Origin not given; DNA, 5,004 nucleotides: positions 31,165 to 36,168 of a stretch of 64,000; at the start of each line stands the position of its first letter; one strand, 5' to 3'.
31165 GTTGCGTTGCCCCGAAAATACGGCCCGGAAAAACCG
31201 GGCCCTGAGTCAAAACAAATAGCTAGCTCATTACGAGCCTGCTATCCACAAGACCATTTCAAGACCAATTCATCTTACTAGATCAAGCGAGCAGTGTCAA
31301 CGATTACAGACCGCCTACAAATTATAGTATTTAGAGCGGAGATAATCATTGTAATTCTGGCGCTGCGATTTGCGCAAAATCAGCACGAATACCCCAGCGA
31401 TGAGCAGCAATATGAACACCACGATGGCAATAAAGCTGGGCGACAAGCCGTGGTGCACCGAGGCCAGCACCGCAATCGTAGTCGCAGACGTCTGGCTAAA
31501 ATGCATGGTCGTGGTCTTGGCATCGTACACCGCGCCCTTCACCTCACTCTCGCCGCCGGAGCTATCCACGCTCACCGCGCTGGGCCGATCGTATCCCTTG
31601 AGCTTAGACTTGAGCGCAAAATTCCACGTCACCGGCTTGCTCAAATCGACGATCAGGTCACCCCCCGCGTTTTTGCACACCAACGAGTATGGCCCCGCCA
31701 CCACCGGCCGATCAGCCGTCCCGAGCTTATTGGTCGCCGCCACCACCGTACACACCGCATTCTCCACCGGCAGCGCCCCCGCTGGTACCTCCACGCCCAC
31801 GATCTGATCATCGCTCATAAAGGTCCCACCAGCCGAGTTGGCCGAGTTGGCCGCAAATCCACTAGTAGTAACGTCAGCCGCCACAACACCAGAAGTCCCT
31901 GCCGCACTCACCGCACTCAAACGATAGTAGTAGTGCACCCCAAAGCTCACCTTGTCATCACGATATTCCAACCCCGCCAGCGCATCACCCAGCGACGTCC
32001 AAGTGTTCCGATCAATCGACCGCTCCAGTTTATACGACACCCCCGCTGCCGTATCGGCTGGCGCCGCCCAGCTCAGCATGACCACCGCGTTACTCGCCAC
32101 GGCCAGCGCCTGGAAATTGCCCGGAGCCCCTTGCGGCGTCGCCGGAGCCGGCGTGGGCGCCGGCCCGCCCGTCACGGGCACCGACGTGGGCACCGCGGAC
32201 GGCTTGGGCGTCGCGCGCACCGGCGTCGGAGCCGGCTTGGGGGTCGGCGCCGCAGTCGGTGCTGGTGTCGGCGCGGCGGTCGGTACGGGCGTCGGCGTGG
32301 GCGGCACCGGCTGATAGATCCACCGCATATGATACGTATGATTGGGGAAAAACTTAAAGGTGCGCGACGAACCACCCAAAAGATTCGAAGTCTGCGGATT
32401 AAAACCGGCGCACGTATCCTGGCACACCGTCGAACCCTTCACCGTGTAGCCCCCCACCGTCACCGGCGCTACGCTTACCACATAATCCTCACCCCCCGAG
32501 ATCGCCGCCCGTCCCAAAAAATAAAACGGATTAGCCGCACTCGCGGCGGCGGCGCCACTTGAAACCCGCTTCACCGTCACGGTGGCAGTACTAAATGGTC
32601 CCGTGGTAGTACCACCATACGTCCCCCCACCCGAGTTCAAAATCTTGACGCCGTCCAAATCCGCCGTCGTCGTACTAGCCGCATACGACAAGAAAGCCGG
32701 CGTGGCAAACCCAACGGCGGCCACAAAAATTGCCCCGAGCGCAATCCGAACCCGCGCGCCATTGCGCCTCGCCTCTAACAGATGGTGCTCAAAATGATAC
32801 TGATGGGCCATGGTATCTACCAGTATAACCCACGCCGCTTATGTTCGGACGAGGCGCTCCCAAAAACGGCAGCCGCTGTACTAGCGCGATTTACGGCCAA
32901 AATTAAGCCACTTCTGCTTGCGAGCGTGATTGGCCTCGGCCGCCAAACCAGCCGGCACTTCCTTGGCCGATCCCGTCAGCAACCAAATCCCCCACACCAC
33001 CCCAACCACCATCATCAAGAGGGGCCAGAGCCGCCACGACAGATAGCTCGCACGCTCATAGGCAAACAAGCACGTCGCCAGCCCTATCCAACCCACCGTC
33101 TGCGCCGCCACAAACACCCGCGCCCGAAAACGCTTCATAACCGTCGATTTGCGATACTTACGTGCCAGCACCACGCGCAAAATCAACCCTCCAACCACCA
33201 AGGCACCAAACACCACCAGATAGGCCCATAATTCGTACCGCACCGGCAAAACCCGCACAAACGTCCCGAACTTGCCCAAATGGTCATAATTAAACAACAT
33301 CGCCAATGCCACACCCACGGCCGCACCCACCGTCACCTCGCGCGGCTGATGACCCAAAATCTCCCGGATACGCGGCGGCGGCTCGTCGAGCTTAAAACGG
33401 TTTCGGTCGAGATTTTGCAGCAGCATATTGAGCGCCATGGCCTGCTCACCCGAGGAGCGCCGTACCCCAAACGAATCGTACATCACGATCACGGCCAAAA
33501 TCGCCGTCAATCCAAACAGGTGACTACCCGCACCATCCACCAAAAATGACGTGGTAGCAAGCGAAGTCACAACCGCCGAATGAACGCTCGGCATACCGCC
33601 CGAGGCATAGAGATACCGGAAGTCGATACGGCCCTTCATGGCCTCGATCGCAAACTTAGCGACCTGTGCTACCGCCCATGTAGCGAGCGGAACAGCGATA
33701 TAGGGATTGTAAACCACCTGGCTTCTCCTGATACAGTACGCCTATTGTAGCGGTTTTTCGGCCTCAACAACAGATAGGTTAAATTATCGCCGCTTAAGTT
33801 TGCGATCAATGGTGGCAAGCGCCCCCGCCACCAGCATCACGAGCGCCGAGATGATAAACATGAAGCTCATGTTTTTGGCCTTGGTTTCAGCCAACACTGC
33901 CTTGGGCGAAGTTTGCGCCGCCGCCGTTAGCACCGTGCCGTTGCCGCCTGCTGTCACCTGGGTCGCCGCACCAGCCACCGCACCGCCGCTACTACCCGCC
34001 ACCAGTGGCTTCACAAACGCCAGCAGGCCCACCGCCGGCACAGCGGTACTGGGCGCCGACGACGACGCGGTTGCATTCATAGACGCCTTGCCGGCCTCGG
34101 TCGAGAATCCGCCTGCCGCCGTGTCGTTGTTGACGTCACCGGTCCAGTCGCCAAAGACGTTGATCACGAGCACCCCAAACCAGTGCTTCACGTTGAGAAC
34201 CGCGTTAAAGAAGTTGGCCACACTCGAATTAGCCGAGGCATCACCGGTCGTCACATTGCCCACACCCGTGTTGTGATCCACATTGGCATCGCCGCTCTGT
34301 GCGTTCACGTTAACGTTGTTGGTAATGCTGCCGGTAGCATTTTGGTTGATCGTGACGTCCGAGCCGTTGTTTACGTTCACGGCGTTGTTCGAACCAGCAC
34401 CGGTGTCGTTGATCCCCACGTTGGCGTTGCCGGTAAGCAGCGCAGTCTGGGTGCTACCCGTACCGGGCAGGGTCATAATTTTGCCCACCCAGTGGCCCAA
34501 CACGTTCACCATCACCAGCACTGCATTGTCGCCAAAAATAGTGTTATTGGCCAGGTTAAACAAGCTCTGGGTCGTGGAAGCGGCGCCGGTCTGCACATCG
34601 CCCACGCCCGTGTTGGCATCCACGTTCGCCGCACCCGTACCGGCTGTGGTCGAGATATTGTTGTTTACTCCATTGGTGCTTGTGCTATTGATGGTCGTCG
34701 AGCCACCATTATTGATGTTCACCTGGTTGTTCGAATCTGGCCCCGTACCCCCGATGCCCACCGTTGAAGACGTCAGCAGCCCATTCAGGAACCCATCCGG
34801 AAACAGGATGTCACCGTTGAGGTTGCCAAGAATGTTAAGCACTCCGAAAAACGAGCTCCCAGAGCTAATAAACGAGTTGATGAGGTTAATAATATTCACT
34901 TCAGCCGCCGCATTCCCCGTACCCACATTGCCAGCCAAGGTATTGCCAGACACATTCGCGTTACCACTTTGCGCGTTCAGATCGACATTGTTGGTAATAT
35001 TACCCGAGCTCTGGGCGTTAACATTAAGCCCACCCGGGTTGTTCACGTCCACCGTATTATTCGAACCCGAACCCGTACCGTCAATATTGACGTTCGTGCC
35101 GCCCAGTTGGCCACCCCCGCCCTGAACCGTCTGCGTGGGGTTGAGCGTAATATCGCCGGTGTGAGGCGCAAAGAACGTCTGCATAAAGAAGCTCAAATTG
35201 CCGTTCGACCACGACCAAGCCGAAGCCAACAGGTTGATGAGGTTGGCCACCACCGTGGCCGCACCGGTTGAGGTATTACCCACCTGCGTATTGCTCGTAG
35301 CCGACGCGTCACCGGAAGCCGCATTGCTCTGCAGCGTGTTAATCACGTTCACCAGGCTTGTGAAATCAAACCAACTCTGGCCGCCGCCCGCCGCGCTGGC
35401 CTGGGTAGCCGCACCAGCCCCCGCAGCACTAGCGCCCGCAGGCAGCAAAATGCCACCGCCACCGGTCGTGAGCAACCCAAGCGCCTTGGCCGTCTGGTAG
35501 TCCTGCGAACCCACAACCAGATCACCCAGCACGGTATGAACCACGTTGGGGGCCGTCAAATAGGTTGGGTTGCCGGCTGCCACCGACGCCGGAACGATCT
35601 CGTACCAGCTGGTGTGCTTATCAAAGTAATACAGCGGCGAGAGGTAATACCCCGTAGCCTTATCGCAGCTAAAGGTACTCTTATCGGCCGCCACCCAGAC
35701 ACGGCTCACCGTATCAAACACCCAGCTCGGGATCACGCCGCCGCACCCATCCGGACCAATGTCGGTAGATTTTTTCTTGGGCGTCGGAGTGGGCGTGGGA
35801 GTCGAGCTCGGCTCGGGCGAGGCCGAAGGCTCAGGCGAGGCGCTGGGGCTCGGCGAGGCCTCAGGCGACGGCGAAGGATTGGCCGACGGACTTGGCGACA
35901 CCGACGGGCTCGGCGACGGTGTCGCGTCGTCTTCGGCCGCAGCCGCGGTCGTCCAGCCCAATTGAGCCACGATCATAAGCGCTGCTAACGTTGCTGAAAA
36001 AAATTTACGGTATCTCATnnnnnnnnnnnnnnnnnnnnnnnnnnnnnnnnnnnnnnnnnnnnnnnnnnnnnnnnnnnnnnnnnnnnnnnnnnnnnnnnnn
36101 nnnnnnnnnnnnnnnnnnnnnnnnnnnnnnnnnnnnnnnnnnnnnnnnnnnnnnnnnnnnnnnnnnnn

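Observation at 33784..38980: Five-gene operon of paralogous secreted Asn/Gly/Ser/Thr-rich repeat proteins with curlin-like repeat chemistry: candidate novel surface fibre or functional-amyloid system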

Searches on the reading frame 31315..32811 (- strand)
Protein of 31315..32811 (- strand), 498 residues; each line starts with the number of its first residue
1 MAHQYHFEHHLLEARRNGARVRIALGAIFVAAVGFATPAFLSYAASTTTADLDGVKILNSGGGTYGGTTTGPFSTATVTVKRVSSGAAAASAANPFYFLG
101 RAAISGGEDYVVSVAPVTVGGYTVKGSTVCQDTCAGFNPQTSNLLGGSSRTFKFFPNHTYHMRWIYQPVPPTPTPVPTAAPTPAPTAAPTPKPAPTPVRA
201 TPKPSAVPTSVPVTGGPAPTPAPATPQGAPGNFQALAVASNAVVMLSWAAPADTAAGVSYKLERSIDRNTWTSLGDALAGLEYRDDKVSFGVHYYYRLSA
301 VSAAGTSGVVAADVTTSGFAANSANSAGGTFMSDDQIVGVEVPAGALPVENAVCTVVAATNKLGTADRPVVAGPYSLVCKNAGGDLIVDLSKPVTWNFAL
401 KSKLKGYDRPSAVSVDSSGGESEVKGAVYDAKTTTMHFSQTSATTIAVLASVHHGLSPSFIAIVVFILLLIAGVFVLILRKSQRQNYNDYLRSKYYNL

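Call 3: search_protein_families(library=pfam, proteins=[window:31315-32811:-], max_evalue=1)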
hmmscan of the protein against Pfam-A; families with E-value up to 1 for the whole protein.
window:31315-32811:- (498 aa): 1 family
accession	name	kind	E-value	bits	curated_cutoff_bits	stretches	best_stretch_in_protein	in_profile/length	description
PF00041.27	fn3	-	0.046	14.4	25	1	229-306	2-74/84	Fibronectin type III domain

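Call 4: search_protein_families(library=ncbifam, proteins=[window:31315-32811:-], max_evalue=1)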
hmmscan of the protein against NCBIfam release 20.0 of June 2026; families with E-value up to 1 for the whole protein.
window:31315-32811:- (498 aa): 1 family
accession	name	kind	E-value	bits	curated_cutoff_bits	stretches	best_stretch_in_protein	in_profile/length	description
TIGR01477.1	RIFIN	paralog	0.11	12.2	176.95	1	421-480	278-337/356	variant surface antigen, rifin family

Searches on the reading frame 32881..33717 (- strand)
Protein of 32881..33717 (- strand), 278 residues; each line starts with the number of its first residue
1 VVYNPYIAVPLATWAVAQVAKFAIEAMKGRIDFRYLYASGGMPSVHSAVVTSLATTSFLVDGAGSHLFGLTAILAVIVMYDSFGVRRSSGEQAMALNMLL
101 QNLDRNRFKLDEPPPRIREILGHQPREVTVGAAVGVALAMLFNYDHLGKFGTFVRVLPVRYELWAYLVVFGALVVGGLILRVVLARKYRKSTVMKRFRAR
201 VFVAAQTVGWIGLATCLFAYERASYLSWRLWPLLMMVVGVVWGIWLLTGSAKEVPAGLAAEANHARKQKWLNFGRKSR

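Call 3: search_protein_families(library=pfam, proteins=[window:32881-33717:-], max_evalue=1)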
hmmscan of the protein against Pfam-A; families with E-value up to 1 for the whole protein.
window:32881-33717:- (278 aa): 2 families
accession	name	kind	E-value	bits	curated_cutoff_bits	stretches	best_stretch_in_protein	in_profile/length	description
PF02681.20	DUF212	-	2.5e-38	131.6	26.5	1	4-137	3-125/126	Divergent PAP2 family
PF01284.28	MARVEL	-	0.65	10.5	32.8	1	174-250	19-91/135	Membrane-associating domain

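Call 4: search_protein_families(library=ncbifam, proteins=[window:32881-33717:-], max_evalue=1)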
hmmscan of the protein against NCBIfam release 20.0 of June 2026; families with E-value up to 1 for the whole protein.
window:32881-33717:- (278 aa): 0 families

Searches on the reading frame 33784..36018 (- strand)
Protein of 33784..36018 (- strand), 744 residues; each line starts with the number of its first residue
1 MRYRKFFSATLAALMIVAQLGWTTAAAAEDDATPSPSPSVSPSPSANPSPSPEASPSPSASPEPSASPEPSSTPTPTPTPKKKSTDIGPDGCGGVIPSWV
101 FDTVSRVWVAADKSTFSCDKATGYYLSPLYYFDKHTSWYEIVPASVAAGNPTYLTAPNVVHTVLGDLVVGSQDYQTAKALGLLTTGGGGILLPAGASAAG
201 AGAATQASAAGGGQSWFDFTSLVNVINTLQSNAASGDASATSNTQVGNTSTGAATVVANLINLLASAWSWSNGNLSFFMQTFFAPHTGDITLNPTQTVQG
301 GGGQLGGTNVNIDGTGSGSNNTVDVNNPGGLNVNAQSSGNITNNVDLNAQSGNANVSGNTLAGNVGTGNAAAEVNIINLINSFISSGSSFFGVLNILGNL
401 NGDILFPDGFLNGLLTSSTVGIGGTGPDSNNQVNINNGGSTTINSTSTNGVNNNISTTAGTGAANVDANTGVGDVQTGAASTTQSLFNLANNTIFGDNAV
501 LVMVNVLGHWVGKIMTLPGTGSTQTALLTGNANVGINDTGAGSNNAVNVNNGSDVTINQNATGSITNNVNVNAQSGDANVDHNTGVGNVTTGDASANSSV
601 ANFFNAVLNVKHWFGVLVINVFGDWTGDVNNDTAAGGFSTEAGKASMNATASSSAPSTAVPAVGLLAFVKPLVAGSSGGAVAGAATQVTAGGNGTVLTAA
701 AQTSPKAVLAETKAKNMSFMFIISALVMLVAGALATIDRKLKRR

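Call 3: search_protein_families(library=pfam, proteins=[window:33784-36018:-], max_evalue=1)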
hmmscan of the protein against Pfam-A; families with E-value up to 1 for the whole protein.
window:33784-36018:- (744 aa): 0 families

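Call 4: search_protein_families(library=ncbifam, proteins=[window:33784-36018:-], max_evalue=1)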
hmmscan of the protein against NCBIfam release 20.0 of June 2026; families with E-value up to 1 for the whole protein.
window:33784-36018:- (744 aa): 2 families
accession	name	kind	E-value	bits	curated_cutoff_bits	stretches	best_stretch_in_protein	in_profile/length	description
NF008082.0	PRK10819.1-3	equivalog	0.38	10.5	265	1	26-84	55-107/242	TonB system transport protein TonB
NF008084.0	PRK10819.1-5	equivalog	0.5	10.2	315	1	27-83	56-113/249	TonB system transport protein TonB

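Call 18: find_homologous_proteins(query=window:33784-36018:-)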
Query window:33784-36018:- (744 aa): 227 proteins with E <= 0.001 among 8000 candidates; the best 120 are listed.
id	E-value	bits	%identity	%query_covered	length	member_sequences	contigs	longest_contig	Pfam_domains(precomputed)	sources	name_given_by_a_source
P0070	7.0e-287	972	65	100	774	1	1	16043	-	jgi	jgi:hypothetical protein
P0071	1.4e-286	971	63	100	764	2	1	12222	-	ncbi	-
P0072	2.0e-281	954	62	100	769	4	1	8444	-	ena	-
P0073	2.5e-273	927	61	100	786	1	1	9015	-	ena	-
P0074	7.8e-272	922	63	100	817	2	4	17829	-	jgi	jgi:hypothetical protein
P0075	1.6e-271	921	62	100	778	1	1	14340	-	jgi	jgi:hypothetical protein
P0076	7.5e-270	915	61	100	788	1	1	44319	-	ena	-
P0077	2.4e-257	874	66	85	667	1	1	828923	-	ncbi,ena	-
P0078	1.4e-254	865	68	87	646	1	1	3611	-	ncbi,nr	ncbi:MAG TPA: hypothetical protein VHQ86_06120, partial [Candidatus Saccharimonadia bacterium]|nr:hy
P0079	1.5e-254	865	68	87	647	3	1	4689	-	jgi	-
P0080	1.9e-245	835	57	100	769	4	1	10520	-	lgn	-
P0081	4.6e-245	833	56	100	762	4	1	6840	-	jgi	jgi:hypothetical protein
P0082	1.9e-244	831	58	100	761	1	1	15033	-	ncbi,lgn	-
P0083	4.0e-239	814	56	100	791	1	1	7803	-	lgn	-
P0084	4.0e-238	810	57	91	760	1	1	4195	-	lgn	-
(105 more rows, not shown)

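Call 27: predict_structure(alignment_id=A2)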
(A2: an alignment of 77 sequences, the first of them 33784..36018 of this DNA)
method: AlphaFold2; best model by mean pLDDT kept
length: 744 residues; sequences in the alignment: 77
mean_pLDDT: 64.6   pTM: 0.47
mean pLDDT of the five models: 64.6, 64.3, 63.5, 62.7, 61.7
residues with pLDDT >= 90: 112; 70-90: 239; 50-70: 116; < 50: 277
segments of 3 or more residues with pLDDT < 50: 21-41, 43-47, 49-55, 63-67, 71-83, 194-222, 297-305, 307-336, 413-446, 534-562, 643-712
pLDDT, mean of each block of 10 residues (from residue 1): 67 66 39 43 46 47 48 45 51 82 92 85 82 85 68 61 71 74 60 44 36 42 59 94 94 88 65 71 90 63 45 40 43 46 79 96 95 85 76 87 86 44 38 38 43 73 90 89 76 73 79 66 70 41 34 42 58 94 94 88 75 83 87 72 41 39 40 38 37 36 41 56 83 86 67
secondary structure, 60 per line:
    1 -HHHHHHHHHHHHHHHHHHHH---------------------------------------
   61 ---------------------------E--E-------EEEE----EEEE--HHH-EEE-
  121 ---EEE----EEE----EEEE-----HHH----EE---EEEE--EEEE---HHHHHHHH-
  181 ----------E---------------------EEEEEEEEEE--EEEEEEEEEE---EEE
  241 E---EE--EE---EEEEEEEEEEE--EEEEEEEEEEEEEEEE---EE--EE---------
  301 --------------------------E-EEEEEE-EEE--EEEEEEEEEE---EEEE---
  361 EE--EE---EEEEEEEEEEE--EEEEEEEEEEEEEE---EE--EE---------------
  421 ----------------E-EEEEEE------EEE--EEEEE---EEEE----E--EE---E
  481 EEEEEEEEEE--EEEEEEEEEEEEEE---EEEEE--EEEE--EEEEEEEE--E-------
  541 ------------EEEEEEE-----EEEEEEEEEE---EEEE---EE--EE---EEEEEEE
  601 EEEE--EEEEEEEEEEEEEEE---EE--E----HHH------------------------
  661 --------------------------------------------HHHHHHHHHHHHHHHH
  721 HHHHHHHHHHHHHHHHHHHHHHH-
elements in order (helices of 4 or more, strands of 3 or more residues): H2-21 E99-102 E107-110 E117-119 E124-126 E131-133 E138-141 E159-162 E165-168 H172-179 E213-222 E225-234 E238-241 E254-264 E267-282 E329-334 E336-338 E341-350 E354-357 E370-380 E383-396 E439-444 E451-453 E456-460 E464-467 E480-490 E493-506 E510-514 E517-520 E523-530 E553-559 E565-574 E578-581 E594-604 E607-621 H705-743

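Call 29: fold_search(model_id=the predicted structure, library=pdb)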
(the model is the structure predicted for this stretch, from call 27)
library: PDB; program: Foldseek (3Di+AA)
matches with E <= 10: 1; with E <= 0.001: 0
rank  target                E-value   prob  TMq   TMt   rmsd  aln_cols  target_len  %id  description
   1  5awf_B                9.9e+00  0.00  0.04  0.05  24.2       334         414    9  Crystal structure of SufB-SufC-SufD complex from Escherichia coli (released 2015-11-11)

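Call 46: search_solved_structures(query=A2, max_evalue=10)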
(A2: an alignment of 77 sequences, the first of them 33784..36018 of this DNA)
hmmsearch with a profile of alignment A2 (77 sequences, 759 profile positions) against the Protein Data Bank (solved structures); distinct sequences matched with E-value up to 10: 8.
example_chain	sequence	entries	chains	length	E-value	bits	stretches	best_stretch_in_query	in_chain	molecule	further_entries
8zvk_A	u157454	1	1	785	3.4e-06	29.1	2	32-94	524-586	AaBgIC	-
6cci_A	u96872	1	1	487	0.46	12.1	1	40-134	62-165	Protein ESKIMO 1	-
9m8m_H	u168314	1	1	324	1.4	10.5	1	28-100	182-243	Photosynthetic reaction center subunit H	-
4r03_A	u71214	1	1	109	2.5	9.7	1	103-164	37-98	Uncharacterized protein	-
9wqv_a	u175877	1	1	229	3.7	9.1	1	39-93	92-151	NADH:ubiquinone oxidoreductase 41 kd complex i subunit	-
9i05_Xh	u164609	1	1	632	4.7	8.8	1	37-110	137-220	RAP domain-containing protein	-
7xvm_U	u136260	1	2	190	5.8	8.4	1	28-108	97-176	Histone H5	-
8xjv_Ah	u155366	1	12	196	6.2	8.3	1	28-108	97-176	Histone H5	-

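Call 56: find_related_loci(query=A2, collection=genome_contigs, flank=10000)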
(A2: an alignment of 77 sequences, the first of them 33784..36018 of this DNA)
Query A2 (744 aa) in genome_contigs; peptide patterns used: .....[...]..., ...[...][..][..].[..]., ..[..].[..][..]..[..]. (x = any residue, [..] = any of these).
100 stretches matched a pattern; 34 encode a relative of the query (tblastn E <= 1e-3); 34 distinct loci.
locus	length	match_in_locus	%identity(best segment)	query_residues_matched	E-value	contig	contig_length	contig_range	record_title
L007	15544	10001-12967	64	1-744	0e+0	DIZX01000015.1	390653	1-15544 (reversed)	MAG TPA_asm: Patescibacteria group bacterium UBA6017 UBA6017_contig_72, whole genome shotgun sequence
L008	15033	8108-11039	58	1-744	0e+0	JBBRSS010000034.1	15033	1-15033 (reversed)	MAG: Candidatus Saccharimonadia bacterium isolate La2_metabat2.113 La2_metabat2.113_K_274811L15033_cov_74.2575, whole ge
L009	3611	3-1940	68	101-744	0e+0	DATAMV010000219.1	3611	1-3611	MAG TPA_asm: Candidatus Saccharimonadia bacterium isolate SMAG_U7000 k141_529671, whole genome shotgun sequence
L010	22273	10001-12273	66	1-744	0e+0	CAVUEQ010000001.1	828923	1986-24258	MAG: uncultured bacterium isolate MFD04944.bin.2.55 genome assembly, contig: contig_29178, whole genome shotgun sequence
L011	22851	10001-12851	56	1-744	0e+0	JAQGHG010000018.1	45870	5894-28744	MAG: Patescibacteria group bacterium isolate RYN_427 scaffold_1043394, whole genome shotgun sequence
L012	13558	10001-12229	54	1-744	0e+0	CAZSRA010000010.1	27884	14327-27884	MAG TPA_asm: uncultured Candidatus Saccharimonadales bacterium isolate SRP200132_co1_243 genome assembly, contig: NODE_2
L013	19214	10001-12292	52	11-743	0e+0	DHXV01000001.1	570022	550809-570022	MAG TPA_asm: Patescibacteria group bacterium UBA5147 UBA5147_contig_353, whole genome shotgun sequence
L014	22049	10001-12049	57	81-743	0e+0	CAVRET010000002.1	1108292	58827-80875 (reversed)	MAG: uncultured bacterium isolate MFD04463.bin.1.58 genome assembly, contig: contig_10051, whole genome shotgun sequence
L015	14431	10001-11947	58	81-738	0e+0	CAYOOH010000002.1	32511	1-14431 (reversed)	MAG TPA_asm: uncultured Candidatus Saccharimonadales bacterium isolate SRP200132_co1_41 genome assembly, contig: NODE_23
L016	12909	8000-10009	54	84-744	0e+0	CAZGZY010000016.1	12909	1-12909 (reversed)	MAG TPA_asm: uncultured Candidatus Saccharimonadales bacterium isolate SRP200132_co1_597 genome assembly, contig: NODE_8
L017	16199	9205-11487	50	11-744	0e+0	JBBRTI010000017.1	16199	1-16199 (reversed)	MAG: Candidatus Saccharimonadia bacterium isolate La2_metabat2.203 La2_metabat2.203_K_2508739L16199_cov_14.0000, whole g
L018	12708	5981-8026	55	74-744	0e+0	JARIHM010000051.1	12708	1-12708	MAG: Candidatus Saccharibacteria bacterium isolate CullarsAll.DT.42 k141_323150, whole genome shotgun sequence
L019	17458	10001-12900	56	1-744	0e+0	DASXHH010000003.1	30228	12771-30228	MAG TPA_asm: Candidatus Saccharimonadia bacterium isolate SMAG_U5188 k141_567117, whole genome shotgun sequence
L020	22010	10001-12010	53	88-743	2e-173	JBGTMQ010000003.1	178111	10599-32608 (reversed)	MAG: Candidatus Saccharimonadia bacterium isolate JTS-RE368 k141_9947649, whole genome shotgun sequence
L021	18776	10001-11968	52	81-743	2e-173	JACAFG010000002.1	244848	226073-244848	MAG: Candidatus Saccharibacteria bacterium isolate G2_22 scaffold_15, whole genome shotgun sequence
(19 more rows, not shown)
